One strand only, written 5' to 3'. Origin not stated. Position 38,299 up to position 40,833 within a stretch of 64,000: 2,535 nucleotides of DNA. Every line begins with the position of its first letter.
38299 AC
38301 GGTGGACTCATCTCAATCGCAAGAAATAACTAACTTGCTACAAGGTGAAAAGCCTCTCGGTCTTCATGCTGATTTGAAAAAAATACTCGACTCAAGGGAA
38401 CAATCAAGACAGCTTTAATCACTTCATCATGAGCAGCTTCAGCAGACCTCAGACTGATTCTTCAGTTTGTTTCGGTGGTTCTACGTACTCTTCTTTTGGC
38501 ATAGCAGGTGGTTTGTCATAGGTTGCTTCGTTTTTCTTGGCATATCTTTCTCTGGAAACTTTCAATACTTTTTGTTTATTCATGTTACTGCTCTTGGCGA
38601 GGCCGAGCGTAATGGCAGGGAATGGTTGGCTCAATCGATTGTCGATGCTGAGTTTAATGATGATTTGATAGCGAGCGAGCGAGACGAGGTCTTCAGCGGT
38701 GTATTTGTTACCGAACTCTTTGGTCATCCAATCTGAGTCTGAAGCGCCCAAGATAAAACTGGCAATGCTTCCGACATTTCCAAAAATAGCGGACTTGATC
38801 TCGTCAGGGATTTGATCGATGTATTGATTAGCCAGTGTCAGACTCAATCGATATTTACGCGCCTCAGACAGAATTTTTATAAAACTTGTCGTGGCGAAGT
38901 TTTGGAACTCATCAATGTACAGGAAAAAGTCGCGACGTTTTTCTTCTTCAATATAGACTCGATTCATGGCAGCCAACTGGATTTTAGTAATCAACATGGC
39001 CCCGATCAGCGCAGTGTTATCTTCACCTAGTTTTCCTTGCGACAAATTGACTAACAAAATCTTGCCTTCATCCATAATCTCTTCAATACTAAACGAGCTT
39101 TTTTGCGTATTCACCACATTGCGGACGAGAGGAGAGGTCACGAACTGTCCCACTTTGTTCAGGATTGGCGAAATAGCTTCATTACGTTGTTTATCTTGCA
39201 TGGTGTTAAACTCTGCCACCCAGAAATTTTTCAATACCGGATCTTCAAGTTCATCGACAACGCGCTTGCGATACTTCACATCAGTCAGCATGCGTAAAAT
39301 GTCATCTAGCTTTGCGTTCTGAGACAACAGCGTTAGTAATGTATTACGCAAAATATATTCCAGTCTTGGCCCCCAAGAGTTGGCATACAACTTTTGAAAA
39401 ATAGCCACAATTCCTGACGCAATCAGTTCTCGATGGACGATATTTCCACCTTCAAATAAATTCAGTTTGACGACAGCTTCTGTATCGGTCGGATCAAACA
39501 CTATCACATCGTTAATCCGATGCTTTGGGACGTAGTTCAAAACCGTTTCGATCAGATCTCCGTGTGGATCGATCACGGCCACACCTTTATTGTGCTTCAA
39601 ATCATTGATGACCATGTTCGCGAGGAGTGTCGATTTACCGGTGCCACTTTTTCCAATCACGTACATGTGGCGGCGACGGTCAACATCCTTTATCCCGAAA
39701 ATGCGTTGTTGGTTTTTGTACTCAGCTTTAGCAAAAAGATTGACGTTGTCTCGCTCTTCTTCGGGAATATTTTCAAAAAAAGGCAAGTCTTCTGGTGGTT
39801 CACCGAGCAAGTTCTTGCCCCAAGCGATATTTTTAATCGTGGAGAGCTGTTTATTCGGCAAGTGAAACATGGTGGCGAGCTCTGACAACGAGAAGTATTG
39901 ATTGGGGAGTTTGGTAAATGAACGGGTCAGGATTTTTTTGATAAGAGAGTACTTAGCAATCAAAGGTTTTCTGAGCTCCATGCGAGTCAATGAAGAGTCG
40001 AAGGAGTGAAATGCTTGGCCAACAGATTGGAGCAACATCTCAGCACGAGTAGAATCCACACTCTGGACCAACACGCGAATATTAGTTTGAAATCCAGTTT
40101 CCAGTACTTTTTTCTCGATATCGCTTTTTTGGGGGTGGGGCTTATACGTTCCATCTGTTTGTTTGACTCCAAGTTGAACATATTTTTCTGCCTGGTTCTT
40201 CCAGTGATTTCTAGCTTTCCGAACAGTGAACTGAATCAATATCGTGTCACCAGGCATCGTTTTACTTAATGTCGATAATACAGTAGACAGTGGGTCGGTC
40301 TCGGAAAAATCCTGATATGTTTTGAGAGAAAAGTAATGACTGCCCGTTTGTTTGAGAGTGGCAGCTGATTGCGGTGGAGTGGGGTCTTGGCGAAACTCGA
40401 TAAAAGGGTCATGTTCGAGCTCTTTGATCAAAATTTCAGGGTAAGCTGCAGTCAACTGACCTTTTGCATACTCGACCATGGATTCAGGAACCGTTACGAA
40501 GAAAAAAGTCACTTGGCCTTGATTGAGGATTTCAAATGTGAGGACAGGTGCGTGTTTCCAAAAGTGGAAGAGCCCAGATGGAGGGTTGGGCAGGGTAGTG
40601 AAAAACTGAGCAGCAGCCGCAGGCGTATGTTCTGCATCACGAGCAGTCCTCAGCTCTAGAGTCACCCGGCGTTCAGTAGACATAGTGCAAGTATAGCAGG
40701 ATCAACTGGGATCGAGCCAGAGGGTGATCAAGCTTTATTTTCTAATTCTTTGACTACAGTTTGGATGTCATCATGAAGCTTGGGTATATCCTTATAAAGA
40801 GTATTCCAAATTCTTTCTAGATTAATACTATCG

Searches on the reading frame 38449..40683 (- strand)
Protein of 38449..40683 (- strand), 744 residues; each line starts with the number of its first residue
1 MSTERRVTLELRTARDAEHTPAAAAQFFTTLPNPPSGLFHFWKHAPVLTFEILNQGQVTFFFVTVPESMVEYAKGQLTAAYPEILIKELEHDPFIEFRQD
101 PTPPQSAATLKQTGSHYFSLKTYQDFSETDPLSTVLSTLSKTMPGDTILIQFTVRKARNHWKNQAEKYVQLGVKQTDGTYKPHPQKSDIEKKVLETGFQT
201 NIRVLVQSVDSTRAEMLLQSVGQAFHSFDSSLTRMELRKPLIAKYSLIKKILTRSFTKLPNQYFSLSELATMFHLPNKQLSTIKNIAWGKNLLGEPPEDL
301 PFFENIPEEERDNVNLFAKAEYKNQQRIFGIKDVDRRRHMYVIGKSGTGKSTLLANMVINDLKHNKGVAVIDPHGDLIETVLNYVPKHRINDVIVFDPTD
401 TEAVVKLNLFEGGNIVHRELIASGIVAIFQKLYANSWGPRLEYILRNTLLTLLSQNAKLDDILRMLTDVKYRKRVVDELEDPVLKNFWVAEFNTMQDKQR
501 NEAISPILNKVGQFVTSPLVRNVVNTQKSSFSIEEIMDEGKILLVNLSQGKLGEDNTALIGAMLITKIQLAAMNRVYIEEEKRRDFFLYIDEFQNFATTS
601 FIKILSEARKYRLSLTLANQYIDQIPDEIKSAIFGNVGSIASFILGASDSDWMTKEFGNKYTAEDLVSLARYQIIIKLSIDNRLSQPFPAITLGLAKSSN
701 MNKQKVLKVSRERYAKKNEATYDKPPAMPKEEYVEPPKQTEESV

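Call 50: search_protein_families(library=pfam, proteins=[window:38449-40683:-], max_evalue=0.001)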
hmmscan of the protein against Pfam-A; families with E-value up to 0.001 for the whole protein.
window:38449-40683:- (744 aa): 5 families
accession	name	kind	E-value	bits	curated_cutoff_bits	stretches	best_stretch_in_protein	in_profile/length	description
PF10412.15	TrwB_AAD_bind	-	6.2e-12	45.5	20.5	1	337-627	15-288/387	Type IV secretion-system coupling protein DNA-binding domain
PF01935.23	DUF87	-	1.3e-09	38.9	23.2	1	337-563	23-215/220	Helicase HerA, central domain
PF13401.12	AAA_22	-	8.1e-05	23.4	27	0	336-372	4-40/130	AAA domain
PF12696.13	TraG-D_C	-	0.00078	19.8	22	0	588-643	4-64/126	TraM recognition site of TraD and TraG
PF25199.1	nSTAND_NTPase5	-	0.00092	19.5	34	0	334-400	38-106/145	Novel STAND NTPase 5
